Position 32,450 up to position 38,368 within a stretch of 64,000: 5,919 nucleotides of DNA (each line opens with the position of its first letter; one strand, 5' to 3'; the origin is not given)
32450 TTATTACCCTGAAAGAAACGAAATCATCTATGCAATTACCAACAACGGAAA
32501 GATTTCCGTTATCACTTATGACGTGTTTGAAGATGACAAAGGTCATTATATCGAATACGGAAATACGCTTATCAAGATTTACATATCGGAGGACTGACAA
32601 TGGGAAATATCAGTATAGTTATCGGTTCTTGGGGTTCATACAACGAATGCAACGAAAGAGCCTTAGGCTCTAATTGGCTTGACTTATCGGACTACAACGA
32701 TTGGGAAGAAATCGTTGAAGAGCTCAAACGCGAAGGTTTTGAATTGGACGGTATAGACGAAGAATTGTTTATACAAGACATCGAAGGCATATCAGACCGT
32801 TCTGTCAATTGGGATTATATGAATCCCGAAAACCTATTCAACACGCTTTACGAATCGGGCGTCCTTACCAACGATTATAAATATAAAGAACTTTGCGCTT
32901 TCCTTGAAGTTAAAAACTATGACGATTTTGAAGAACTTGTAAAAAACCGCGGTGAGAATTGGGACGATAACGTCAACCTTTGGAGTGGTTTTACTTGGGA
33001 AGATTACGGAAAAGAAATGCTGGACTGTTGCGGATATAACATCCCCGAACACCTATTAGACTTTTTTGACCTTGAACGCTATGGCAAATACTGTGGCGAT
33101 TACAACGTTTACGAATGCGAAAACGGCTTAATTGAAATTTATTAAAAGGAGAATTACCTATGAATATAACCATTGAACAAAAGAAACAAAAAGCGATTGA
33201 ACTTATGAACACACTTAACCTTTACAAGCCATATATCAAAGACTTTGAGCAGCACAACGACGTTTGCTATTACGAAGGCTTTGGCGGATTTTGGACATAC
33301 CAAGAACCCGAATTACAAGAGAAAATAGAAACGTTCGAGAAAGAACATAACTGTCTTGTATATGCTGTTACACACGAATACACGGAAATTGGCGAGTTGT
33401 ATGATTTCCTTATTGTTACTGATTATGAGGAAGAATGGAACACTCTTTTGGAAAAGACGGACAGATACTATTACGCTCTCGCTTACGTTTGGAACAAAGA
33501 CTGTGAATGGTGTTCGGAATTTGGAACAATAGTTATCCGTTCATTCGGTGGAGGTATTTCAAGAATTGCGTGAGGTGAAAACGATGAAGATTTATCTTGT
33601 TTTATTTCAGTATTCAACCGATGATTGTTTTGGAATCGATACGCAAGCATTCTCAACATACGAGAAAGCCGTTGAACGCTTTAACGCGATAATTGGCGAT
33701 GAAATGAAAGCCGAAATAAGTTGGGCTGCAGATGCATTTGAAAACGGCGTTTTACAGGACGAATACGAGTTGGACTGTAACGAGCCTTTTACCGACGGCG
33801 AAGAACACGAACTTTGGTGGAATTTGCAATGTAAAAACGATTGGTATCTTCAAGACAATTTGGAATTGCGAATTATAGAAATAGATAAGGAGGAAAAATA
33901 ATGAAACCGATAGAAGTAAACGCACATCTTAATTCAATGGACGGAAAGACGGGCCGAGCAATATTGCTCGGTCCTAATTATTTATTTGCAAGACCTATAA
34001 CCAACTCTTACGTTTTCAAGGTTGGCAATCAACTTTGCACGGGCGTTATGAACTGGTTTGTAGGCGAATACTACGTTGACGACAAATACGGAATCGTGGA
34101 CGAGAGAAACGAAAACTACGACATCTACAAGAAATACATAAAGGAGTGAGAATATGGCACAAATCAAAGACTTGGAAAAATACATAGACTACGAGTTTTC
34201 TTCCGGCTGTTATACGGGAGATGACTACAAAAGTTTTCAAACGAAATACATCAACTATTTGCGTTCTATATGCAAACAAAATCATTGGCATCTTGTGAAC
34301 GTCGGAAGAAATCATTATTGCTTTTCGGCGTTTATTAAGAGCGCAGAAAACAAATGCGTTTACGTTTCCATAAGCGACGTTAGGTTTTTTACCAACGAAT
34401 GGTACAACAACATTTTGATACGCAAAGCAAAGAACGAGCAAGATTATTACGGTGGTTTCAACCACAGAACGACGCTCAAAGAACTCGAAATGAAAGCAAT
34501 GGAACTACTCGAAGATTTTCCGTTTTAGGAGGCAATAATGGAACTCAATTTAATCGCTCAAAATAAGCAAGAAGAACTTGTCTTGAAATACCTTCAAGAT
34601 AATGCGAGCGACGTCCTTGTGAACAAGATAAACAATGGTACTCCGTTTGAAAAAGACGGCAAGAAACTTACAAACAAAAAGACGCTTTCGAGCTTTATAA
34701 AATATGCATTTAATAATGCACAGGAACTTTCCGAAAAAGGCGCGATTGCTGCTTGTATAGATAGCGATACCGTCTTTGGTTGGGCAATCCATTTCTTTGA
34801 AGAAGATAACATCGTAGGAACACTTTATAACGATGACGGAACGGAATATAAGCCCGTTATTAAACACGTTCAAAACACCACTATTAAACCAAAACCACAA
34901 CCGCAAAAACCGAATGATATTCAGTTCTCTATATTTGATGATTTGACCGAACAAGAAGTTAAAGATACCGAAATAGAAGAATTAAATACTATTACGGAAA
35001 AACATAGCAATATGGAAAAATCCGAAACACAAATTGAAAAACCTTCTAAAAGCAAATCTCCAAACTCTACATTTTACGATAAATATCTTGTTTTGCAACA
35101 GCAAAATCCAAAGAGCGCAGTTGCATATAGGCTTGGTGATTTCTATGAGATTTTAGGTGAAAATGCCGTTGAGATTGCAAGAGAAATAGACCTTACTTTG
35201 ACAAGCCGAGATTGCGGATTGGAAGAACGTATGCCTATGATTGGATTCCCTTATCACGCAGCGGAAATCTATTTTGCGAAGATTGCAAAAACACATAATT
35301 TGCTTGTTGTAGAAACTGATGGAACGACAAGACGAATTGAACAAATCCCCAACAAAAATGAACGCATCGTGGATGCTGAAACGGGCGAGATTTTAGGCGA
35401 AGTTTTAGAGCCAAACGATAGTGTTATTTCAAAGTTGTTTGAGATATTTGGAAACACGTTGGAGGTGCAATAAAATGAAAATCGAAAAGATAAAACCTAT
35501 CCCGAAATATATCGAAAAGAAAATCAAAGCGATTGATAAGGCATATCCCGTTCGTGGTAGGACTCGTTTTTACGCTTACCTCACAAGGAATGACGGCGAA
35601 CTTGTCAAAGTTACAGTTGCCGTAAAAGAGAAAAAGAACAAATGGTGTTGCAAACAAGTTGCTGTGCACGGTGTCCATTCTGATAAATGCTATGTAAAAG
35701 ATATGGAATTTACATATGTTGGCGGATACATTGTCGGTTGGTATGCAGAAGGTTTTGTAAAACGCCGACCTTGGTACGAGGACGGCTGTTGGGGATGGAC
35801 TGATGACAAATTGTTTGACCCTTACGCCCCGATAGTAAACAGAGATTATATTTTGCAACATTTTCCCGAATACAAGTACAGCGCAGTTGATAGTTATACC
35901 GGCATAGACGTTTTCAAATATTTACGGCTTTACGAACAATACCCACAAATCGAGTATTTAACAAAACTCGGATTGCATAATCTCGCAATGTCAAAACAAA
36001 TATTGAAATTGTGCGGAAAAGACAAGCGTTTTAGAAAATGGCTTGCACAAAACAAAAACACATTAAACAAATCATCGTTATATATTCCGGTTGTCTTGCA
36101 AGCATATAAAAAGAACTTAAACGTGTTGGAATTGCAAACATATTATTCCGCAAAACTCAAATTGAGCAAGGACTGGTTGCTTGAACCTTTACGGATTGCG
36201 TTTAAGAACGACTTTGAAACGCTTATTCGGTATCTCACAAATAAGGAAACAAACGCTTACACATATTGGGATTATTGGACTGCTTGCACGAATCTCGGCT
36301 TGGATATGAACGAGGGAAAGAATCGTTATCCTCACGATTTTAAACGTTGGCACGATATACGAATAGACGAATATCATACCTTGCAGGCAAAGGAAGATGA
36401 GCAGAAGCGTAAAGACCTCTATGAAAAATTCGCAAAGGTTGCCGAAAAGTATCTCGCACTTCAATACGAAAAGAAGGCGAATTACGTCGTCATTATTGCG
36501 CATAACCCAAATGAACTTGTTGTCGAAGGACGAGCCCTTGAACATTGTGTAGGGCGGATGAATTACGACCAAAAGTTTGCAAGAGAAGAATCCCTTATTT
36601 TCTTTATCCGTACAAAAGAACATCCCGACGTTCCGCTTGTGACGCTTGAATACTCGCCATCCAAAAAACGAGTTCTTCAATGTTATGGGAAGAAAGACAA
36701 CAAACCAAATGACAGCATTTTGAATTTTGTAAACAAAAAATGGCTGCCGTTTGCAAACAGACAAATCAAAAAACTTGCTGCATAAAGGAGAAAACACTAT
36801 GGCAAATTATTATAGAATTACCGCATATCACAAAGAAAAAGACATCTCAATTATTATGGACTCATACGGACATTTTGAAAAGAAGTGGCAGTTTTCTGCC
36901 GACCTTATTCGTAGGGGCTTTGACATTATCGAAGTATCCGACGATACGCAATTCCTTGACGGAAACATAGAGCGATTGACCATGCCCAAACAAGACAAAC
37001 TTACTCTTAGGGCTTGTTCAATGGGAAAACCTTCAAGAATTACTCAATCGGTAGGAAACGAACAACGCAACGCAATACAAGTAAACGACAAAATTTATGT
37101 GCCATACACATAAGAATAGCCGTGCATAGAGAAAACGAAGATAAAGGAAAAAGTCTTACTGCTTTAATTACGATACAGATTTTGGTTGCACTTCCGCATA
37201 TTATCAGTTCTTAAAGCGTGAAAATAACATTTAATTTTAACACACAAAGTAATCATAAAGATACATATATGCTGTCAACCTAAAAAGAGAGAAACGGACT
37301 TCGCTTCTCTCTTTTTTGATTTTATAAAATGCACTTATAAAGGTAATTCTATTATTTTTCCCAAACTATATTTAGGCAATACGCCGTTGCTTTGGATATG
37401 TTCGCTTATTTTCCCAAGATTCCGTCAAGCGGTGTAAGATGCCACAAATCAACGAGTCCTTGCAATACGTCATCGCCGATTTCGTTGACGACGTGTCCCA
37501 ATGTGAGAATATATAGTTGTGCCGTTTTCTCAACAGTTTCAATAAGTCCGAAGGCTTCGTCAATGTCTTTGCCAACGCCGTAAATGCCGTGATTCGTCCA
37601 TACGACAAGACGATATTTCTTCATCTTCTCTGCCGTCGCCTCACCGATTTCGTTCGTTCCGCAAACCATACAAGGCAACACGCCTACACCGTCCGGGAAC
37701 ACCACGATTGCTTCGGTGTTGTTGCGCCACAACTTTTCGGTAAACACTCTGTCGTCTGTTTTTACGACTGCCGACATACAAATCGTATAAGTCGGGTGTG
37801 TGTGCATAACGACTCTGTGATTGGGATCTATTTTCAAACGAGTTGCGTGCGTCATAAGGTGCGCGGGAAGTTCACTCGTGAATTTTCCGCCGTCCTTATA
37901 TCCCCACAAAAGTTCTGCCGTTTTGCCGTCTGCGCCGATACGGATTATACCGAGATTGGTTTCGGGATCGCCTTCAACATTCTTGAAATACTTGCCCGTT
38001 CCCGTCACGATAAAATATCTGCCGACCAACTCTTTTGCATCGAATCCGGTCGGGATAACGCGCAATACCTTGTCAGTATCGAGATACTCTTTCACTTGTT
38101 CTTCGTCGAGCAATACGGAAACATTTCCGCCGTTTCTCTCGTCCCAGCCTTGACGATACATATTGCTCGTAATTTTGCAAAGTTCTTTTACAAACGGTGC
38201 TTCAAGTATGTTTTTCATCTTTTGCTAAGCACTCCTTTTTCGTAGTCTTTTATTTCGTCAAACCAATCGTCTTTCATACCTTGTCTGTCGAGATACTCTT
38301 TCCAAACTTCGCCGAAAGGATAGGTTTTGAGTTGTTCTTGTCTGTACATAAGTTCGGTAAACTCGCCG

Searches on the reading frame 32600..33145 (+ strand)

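Call 78: search_protein_families(library=pfam, proteins=[window:32600-33145:+], max_evalue=0.001)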
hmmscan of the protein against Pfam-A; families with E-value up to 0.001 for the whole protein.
window:32600-33145:+ (181 aa): 1 family
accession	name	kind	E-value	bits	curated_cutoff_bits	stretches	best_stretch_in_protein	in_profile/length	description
PF07275.16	ArdA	-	8.4e-11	43.2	27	1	8-177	3-153/155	Antirestriction protein (ArdA)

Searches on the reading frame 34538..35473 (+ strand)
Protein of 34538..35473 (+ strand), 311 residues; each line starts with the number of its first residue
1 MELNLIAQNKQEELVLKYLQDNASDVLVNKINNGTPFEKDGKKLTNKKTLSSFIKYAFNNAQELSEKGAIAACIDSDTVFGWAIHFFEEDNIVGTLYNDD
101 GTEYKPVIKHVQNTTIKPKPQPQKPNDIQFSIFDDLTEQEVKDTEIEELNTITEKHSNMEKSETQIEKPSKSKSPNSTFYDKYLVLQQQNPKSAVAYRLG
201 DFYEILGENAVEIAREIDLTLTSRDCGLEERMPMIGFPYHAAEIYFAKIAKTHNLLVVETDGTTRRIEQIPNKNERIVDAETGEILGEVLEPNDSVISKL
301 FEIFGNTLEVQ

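Call 78: search_protein_families(library=pfam, proteins=[window:34538-35473:+], max_evalue=0.001)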
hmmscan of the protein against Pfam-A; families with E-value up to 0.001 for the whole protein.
window:34538-35473:+ (311 aa): 2 families
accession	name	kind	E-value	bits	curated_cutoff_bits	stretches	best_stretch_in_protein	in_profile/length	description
PF01624.25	MutS_I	-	1.5e-15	57.8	20.6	1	179-252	3-76/113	MutS domain I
PF14058.11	PcfK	-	9.6e-07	29.4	27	1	44-123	29-96/139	PcfK-like protein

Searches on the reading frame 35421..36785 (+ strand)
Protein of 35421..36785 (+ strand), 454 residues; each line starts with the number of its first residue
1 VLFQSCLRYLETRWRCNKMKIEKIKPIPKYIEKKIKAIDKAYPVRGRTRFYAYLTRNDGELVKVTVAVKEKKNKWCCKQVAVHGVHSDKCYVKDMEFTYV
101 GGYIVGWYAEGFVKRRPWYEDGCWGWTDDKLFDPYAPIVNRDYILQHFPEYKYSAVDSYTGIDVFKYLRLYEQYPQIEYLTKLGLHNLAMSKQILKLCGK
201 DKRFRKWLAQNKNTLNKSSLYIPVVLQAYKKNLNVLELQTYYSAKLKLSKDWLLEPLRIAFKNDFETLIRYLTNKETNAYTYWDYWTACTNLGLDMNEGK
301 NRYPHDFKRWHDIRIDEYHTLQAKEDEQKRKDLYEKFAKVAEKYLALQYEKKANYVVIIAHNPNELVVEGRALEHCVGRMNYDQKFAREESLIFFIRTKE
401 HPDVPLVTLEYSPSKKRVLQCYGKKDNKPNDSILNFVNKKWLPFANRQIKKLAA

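Call 78: search_protein_families(library=pfam, proteins=[window:35421-36785:+], max_evalue=0.001)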
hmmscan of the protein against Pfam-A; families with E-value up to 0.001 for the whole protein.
window:35421-36785:+ (454 aa): 1 family
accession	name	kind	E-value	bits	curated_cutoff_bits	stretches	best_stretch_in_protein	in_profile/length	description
PF14284.11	PcfJ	-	1.1e-28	100.3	25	1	281-431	1-141/147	PcfJ-like protein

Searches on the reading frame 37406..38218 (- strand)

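Call 78: search_protein_families(library=pfam, proteins=[window:37406-38218:-], max_evalue=0.001)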
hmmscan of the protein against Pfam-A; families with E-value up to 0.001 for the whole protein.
window:37406-38218:- (270 aa): 1 family
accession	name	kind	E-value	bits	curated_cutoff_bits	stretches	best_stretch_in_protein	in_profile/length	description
PF00596.27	Aldolase_II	-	2.7e-32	112.6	22.2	1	12-237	2-183/183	Class II Aldolase and Adducin N-terminal domain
